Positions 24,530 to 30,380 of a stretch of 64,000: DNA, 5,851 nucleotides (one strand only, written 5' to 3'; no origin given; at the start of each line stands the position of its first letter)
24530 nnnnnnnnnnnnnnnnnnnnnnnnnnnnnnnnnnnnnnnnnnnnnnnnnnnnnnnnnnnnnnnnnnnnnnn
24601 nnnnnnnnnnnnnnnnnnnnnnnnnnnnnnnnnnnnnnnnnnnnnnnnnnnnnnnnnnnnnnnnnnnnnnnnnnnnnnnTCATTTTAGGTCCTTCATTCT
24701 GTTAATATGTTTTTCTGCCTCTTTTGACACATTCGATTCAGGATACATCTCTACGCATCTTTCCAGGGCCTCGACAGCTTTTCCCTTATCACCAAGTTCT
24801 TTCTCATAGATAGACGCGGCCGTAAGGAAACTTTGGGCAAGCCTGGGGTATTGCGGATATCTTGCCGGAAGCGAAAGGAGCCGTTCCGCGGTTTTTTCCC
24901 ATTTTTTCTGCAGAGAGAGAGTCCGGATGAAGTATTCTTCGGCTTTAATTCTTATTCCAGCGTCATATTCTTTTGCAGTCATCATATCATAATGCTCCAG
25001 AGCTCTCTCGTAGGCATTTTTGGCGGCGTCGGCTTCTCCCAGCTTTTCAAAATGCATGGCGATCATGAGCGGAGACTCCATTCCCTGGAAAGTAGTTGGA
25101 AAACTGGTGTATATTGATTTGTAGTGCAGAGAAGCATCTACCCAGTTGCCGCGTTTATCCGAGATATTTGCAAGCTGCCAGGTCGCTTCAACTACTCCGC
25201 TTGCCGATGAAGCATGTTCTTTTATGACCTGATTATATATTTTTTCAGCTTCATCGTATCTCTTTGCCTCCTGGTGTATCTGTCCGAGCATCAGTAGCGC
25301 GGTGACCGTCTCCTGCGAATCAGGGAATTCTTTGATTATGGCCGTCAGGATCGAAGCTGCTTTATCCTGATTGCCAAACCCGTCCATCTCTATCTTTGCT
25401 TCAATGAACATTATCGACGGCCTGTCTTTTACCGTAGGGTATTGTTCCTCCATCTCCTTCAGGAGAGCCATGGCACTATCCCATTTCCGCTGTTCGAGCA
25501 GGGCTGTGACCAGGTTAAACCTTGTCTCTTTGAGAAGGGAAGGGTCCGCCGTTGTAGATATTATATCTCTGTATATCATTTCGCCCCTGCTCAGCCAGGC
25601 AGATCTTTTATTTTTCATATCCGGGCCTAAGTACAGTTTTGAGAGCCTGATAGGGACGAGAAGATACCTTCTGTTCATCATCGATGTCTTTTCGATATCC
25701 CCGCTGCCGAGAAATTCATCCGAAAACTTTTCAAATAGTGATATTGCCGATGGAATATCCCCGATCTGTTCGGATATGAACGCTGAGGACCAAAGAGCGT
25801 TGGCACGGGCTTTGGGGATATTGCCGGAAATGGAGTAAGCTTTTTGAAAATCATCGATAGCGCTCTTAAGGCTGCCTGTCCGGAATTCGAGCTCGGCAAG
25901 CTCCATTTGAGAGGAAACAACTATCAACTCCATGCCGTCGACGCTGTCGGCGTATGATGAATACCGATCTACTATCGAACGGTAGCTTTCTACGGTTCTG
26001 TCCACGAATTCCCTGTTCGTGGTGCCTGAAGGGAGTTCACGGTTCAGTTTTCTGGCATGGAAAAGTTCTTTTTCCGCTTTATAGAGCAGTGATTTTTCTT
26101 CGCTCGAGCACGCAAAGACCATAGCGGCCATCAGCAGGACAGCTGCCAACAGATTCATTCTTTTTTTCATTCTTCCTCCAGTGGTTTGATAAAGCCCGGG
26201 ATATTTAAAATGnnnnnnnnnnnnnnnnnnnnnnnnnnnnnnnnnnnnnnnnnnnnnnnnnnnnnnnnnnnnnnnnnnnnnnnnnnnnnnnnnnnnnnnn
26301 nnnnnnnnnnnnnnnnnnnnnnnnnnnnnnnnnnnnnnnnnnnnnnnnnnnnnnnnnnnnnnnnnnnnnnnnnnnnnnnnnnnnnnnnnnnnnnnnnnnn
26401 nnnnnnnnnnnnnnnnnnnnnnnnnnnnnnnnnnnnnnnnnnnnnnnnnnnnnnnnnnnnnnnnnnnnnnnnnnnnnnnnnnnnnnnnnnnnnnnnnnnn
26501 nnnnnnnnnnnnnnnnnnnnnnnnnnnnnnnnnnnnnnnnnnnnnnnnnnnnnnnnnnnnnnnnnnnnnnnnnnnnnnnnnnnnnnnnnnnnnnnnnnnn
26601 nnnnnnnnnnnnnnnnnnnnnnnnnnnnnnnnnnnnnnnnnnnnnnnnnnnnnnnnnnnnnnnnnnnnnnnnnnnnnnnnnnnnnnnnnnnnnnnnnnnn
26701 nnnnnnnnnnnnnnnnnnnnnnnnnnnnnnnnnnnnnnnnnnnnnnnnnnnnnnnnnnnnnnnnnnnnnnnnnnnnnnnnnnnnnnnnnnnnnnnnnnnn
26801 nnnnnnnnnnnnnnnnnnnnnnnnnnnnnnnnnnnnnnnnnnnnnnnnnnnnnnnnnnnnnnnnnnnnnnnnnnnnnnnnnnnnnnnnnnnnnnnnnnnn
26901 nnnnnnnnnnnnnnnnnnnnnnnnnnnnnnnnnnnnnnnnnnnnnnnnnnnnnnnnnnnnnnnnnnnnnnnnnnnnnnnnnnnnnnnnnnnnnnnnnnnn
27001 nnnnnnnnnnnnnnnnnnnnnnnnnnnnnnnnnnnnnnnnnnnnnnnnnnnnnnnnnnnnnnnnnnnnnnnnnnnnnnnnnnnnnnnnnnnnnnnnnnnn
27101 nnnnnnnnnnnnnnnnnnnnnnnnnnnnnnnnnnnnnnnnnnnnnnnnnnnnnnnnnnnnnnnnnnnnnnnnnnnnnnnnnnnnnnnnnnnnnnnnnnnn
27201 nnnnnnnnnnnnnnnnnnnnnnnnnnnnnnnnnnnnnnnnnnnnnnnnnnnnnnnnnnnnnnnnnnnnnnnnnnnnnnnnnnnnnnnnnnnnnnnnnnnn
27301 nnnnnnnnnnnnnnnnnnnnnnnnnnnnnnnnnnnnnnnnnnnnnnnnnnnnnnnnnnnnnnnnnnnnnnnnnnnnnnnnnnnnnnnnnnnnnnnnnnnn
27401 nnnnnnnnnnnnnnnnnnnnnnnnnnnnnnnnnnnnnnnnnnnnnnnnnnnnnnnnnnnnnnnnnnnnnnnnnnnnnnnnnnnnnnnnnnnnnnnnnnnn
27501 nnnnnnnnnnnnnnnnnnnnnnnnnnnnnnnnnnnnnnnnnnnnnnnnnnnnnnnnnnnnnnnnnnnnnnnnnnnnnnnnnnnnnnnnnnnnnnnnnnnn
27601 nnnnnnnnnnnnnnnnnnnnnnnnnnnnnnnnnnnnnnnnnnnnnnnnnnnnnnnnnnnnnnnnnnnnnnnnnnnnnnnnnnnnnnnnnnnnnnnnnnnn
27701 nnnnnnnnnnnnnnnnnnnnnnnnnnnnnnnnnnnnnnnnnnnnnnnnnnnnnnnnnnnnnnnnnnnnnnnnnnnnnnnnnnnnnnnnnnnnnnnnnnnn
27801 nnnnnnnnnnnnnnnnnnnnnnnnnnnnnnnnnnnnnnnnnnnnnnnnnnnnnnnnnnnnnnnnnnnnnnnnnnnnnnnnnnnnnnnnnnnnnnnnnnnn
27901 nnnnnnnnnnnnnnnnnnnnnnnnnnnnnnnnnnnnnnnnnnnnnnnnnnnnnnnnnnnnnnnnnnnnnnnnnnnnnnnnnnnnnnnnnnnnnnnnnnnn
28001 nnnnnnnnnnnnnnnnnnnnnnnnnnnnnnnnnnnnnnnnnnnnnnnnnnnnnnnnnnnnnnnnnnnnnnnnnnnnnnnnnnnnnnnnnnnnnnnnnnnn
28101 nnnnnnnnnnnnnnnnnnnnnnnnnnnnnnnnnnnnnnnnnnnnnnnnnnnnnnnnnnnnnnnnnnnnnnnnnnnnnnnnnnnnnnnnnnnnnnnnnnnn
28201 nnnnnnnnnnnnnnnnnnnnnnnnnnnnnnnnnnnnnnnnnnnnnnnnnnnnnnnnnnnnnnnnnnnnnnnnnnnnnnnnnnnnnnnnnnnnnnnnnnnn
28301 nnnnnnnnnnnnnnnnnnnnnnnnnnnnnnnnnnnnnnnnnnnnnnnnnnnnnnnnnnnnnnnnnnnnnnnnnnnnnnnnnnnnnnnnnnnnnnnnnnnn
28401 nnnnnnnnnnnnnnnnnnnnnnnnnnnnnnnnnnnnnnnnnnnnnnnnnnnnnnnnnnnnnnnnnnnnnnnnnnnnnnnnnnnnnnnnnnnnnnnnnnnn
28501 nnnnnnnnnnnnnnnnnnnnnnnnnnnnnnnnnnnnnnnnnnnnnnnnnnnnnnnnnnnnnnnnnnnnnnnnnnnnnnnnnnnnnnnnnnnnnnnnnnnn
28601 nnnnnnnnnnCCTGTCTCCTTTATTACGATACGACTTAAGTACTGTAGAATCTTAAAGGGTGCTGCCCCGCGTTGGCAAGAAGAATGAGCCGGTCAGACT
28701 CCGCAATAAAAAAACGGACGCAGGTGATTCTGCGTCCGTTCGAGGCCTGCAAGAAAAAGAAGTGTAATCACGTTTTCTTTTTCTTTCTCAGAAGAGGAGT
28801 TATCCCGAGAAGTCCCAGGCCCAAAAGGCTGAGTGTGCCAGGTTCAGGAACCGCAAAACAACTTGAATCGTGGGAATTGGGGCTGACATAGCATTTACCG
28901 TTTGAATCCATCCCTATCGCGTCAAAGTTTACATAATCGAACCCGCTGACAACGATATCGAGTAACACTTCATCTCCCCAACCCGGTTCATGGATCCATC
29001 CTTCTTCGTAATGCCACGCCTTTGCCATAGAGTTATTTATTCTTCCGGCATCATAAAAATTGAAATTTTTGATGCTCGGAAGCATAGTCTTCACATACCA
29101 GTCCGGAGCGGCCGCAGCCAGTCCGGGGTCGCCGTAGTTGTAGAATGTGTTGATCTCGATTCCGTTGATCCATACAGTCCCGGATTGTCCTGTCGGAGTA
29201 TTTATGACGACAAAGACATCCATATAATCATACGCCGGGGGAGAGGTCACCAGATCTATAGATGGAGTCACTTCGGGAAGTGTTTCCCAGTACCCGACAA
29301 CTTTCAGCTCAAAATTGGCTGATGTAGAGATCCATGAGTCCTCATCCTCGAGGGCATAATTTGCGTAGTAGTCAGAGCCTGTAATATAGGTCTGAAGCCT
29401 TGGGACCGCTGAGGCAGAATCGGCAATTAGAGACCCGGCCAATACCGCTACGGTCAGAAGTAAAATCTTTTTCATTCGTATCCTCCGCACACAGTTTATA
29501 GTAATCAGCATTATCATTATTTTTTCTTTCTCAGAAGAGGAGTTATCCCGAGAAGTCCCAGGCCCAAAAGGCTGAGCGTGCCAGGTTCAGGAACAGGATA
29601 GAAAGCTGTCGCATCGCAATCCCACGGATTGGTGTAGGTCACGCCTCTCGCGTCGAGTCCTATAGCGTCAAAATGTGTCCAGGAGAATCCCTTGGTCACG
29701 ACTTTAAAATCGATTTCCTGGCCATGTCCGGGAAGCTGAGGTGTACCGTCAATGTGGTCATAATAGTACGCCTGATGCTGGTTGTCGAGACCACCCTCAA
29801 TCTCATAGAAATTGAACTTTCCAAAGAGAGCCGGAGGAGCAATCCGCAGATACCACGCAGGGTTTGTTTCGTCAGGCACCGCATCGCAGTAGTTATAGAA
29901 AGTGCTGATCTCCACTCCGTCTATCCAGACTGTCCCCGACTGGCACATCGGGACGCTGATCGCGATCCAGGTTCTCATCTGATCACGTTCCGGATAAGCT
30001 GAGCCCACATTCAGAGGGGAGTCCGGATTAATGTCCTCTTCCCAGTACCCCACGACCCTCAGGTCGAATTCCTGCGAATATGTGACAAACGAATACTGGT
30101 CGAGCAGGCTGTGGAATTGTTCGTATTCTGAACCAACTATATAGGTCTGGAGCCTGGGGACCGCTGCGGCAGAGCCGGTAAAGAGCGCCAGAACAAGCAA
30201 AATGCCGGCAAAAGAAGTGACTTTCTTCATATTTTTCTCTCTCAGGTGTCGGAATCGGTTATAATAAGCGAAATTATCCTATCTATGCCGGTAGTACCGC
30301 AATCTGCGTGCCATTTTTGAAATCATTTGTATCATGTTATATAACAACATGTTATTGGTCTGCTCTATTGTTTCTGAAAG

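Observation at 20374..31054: Compact exosortase/PEP-CTERM sorting locus with no adjacent polysaccharide genes and several non-canonical components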

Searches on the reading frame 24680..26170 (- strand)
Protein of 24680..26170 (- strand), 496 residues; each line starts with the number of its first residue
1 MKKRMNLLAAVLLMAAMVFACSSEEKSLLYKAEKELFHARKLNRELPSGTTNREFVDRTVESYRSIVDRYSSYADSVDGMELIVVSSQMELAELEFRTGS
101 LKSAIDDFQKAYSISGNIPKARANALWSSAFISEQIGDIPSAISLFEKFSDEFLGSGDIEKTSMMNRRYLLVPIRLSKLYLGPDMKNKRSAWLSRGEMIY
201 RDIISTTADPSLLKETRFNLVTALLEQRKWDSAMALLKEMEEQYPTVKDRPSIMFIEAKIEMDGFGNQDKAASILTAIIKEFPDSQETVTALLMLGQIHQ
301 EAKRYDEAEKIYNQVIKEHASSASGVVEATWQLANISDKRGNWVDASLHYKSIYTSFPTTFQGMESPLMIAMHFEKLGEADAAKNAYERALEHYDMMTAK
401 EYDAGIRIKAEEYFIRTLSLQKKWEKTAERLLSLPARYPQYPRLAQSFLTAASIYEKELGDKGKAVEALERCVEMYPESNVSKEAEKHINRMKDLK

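Call 4: search_protein_families(library=ncbifam, proteins=[window:24680-26170:-], max_evalue=0.01)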
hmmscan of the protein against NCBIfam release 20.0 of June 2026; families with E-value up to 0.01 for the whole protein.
window:24680-26170:- (496 aa): 16 families
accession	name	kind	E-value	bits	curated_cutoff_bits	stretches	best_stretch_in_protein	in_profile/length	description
TIGR02795.1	tol_pal_ybgF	equivalog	2.6e-26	92.5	90.1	3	215-324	3-111/119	tol-pal system protein YbgF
NF008068.0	PRK10803.1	equivalog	7.1e-17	62.2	383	1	216-324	144-252/263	cell division protein CpoB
TIGR03302.1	OM_YfiO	subfamily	9.5e-14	51.5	81.4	2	334-494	40-163/239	outer membrane protein assembly factor BamD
NF052312.1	T9SS_PorW_SprE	equivalog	1.3e-09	37.3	250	1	203-354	130-280/716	type IX secretion system periplasmic lipoprotein PorW/SprE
TIGR02917.1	PEP_TPR_lipo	equivalog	4.8e-08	31.4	312.2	1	213-478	430-667/899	XrtA/PEP-CTERM system TPR-repeat protein PrsT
NF008757.0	PRK11788.1-5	equivalog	8.9e-08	31.7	363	2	284-483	102-286/388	lipopolysaccharide assembly protein LapB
NF033920.0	C39_PA2778_fam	equivalog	3.3e-07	30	150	1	254-346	158-243/255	PA2778 family cysteine peptidase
TIGR02521.1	type_IV_pilW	equivalog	7.8e-07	28.9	154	0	368-488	69-177/234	type IV pilus biogenesis/stability protein PilW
NF052415.1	T3SS_chap_SctY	equivalog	4.3e-06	27.2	70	1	225-316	17-104/106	type III secretion apparatus assembly chaperone SctY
NF008756.0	PRK11788.1-4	equivalog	9.2e-06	24.9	474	1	191-398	121-316/389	lipopolysaccharide assembly protein LapB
NF033758.1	gliding_GltE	equivalog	2.4e-05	23.5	225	0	317-395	76-151/411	adventurous gliding motility TPR repeat lipoprotein GltE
TIGR00540.1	TPR_hemY_coli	hypoth_equivalog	0.00037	19.4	142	1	286-351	323-383/385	heme biosynthesis-associated TPR protein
TIGR00756.2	PPR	repeat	0.00084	19.3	20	0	220-243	6-29/35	pentatricopeptide repeat protein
NF033762.1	social_mot_Tgl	equivalog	0.00097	18.5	225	0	235-352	13-125/252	social motility TPR repeat lipoprotein Tgl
TIGR02552.1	LcrH_SycD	equivalog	0.0016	18.1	104.8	0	456-494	96-134/136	SycD/LcrH family type III secretion system chaperone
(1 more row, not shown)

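Call 5: search_protein_families(library=pfam, proteins=[window:24680-26170:-], max_evalue=0.01)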
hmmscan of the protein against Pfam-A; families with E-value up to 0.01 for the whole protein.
window:24680-26170:- (496 aa): 25 families
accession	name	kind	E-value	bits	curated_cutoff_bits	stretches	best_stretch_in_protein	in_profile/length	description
PF13174.12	TPR_6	-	9.6e-28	95.4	26.3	2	291-322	2-33/33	Tetratricopeptide repeat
PF13428.12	TPR_14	-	4.4e-23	79.9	23.5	0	291-322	3-34/44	Tetratricopeptide repeat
PF13424.12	TPR_12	-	4.6e-22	78.4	30.1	2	278-316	32-72/77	Tetratricopeptide repeat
PF07719.23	TPR_2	-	4.3e-18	64.3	27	1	291-317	3-29/34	Tetratricopeptide repeat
PF13432.12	TPR_16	-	3.3e-16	59.8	32.7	1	266-322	11-64/65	Tetratricopeptide repeat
PF13181.12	TPR_8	-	9.2e-16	57.1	25.7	2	445-478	1-33/34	Tetratricopeptide repeat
PF14559.12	TPR_19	-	1.4e-12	48.2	25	1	269-321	8-57/68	Tetratricopeptide repeat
PF00515.34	TPR_1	-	6.2e-11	42.1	27.8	1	291-317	3-29/34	Tetratricopeptide repeat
PF13176.12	TPR_7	-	1.3e-08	34.7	27.9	0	291-316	1-26/36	Tetratricopeptide repeat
PF13374.12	TPR_10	-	1.5e-08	34.8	27.5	0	288-316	1-29/42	Tetratricopeptide repeat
PF13525.12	YfiO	-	1.6e-08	35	25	0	421-480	18-76/203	Outer membrane lipoprotein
PF09976.15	TPR_21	-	2.8e-07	30.9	25.5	1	266-398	53-180/193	Tetratricopeptide repeat-like domain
PF14938.12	SNAP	-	5.8e-07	29.7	25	0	445-492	114-161/282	Soluble NSF attachment protein, SNAP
PF13371.12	TPR_9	-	6.8e-06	26.4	35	0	429-486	19-69/73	Tetratricopeptide repeat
PF25058.1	ARM_TT21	-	3e-05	24.5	27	0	218-281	61-123/155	Tetratricopeptide repeat protein 21 ARM repeat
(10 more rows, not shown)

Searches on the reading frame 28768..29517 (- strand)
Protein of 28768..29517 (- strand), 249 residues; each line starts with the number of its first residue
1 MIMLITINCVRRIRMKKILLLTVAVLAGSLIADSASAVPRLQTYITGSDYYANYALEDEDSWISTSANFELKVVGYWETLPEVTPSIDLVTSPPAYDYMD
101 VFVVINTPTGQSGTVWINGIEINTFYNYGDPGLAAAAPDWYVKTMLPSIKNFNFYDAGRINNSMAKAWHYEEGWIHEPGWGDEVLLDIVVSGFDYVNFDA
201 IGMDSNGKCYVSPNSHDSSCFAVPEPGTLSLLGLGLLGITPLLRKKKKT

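Call 4: search_protein_families(library=ncbifam, proteins=[window:28768-29517:-], max_evalue=0.01)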
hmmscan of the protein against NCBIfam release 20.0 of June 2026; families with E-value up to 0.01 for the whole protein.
window:28768-29517:- (249 aa): 8 families
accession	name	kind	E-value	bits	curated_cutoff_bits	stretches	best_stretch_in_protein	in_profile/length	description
NF038141.1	choice_anch_N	equivalog_domain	1.5e-14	55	40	1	37-218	1-183/184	choice-of-anchor N protein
NF033554.9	floc_PepA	equivalog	6.4e-07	29.4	80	1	221-247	234-261/261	flocculation-associated PEP-CTERM protein PepA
NF038125.1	PEP_CTERM_THxN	subfamily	5.8e-06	26.1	85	1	221-246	222-246/246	THxN family PEP-CTERM protein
NF041538.1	PEP_EDSA_1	subfamily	4.7e-05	23.2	100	1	222-245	282-306/307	EDSAP-1 family PEP-CTERM protein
TIGR02595.1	PEP_CTERM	domain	0.00065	20.4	16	1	223-247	1-23/24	PEP-CTERM sorting domain-containing protein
NF038120.1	PEP_CTERM_QFxxD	subfamily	0.0011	18.8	80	1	193-240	157-210/215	NF038120 family PEP-CTERM protein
NF038118.1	PEP_CTERM_CCXG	equivalog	0.0051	16.5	90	1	205-245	158-198/199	CCXG family PEP-CTERM protein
NF041927.1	Xrt_dep_XDP1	equivalog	0.0073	16.3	125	0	218-246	215-242/242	exosortase-dependent surface protein XDP1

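Call 5: search_protein_families(library=pfam, proteins=[window:28768-29517:-], max_evalue=0.01)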
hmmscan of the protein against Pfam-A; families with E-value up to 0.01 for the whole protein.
window:28768-29517:- (249 aa): 1 family
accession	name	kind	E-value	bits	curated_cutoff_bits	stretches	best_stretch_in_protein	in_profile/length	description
PF07589.16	PEP-CTERM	-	4.5e-06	27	20.7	1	222-239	1-19/24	PEP-CTERM motif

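Call 41: find_homologous_proteins(query=window:28768-29475:-, max_evalue=0.001)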
Query window:28768-29475:- (235 aa): 158 proteins with E <= 0.001 among 3577 candidates; the best 120 are listed.
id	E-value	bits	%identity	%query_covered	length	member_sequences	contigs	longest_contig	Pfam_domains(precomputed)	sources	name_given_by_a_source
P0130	3.8e-157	539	100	100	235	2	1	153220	PF07589.17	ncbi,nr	ncbi:MAG: choice-of-anchor N protein [Candidatus Krumholzibacteriota bacterium]|nr:choice-of-anchor 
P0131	6.9e-121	420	76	100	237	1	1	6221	PF07589.17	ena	-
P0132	1.0e-118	413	76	100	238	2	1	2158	PF07589.17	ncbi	-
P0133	2.6e-103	362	71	91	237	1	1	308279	PF07589.17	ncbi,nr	ncbi:MAG: choice-of-anchor N protein [Candidatus Krumholzibacteriota bacterium]|nr:choice-of-anchor 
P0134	9.1e-101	354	65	100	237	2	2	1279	PF07589.17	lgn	-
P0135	1.3e-97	344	62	99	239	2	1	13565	PF07589.17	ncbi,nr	ncbi:MAG: choice-of-anchor N protein [Bacteroidales bacterium]|nr:choice-of-anchor N protein [Candid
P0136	1.5e-92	327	59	98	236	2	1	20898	PF07589.17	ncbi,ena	-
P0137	1.4e-90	321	62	91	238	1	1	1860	PF07589.17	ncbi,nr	ncbi:MAG TPA: choice-of-anchor N protein [Candidatus Krumholzibacterium sp.]|nr:choice-of-anchor N p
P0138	5.7e-86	306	56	100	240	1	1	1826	PF07589.17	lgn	-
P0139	1.3e-82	295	57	99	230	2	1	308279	PF07589.17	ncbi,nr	ncbi:MAG: choice-of-anchor N protein [Candidatus Krumholzibacteriota bacterium]|nr:choice-of-anchor 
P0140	1.6e-79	284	58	99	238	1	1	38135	PF07589.17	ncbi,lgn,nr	ncbi:MAG: choice-of-anchor N protein [Candidatus Krumholzibacteriota bacterium]|nr:choice-of-anchor 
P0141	3.3e-77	277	53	100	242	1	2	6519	-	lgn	-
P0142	3.5e-77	277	55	100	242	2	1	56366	PF07589.17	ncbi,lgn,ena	-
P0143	7.9e-75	269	52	100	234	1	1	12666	-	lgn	-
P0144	1.3e-73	265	52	99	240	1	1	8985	PF07589.17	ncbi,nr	ncbi:MAG TPA: choice-of-anchor N protein [Candidatus Krumholzibacterium sp.]|nr:choice-of-anchor N p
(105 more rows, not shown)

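Call 59: predict_structure(alignment_id=A3)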
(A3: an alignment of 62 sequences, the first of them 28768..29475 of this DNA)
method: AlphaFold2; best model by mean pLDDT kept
length: 235 residues; sequences in the alignment: 62
mean_pLDDT: 84.3   pTM: 0.75
mean pLDDT of the five models: 84.3, 84.3, 82.4, 81.6, 76.2
residues with pLDDT >= 90: 137; 70-90: 48; 50-70: 44; < 50: 6
segments of 3 or more residues with pLDDT < 50: none
pLDDT, mean of each block of 10 residues (from residue 1): 91 75 88 95 90 97 88 72 95 92 97 66 52 69 96 95 96 96 94 90 88 59 72 65
secondary structure, 60 per line:
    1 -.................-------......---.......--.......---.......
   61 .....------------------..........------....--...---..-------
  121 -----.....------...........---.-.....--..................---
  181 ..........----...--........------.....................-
elements in order: H2-18 E26-31 E35-41 E44-50 E54-65 E84-93 E100-103 E106-108 H126-130 E137-147 E153-157 E160-177 E181-190 E195-197 E203-207 H214-234

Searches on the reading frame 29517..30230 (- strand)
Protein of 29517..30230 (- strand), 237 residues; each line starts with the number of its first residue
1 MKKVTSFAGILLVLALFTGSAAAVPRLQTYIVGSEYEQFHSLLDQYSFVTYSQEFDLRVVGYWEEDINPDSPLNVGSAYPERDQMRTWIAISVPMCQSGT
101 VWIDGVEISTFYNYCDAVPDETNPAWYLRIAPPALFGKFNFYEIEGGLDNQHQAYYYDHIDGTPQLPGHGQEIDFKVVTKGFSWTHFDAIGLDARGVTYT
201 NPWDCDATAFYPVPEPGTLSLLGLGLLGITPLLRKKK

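Call 4: search_protein_families(library=ncbifam, proteins=[window:29517-30230:-], max_evalue=0.01)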
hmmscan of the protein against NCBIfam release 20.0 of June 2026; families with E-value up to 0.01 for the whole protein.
window:29517-30230:- (237 aa): 7 families
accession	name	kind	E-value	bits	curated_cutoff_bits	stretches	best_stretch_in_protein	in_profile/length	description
NF038141.1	choice_anch_N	equivalog_domain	2.5e-11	44.5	40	1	23-206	1-182/184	choice-of-anchor N protein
NF033554.9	floc_PepA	equivalog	7.3e-07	29.2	80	1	209-237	233-261/261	flocculation-associated PEP-CTERM protein PepA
NF038125.1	PEP_CTERM_THxN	subfamily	1.2e-06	28.3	85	1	210-236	222-246/246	THxN family PEP-CTERM protein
NF041538.1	PEP_EDSA_1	subfamily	1.5e-05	24.8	100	1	208-235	279-306/307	EDSAP-1 family PEP-CTERM protein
TIGR02595.1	PEP_CTERM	domain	0.0012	19.5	16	1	213-237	1-24/24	PEP-CTERM sorting domain-containing protein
NF038129.1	PEP_NF038129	equivalog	0.0028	17.5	65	0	208-235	166-193/194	NF038129 family PEP-CTERM protein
NF041927.1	Xrt_dep_XDP1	equivalog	0.0087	16.1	125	0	209-236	216-242/242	exosortase-dependent surface protein XDP1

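Call 5: search_protein_families(library=pfam, proteins=[window:29517-30230:-], max_evalue=0.01)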
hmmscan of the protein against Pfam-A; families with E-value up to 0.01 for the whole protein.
window:29517-30230:- (237 aa): 1 family
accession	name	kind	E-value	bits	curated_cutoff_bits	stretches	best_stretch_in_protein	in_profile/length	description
PF07589.16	PEP-CTERM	-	3.7e-06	27.2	20.7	1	212-229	1-19/24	PEP-CTERM motif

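Call 9: find_encoding_contigs(protein=window:29517-30230:-, flank=10000, max_places=6)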
Protein window:29517-30230:- (237 aa): no gene with exactly this product is on record in the collection.
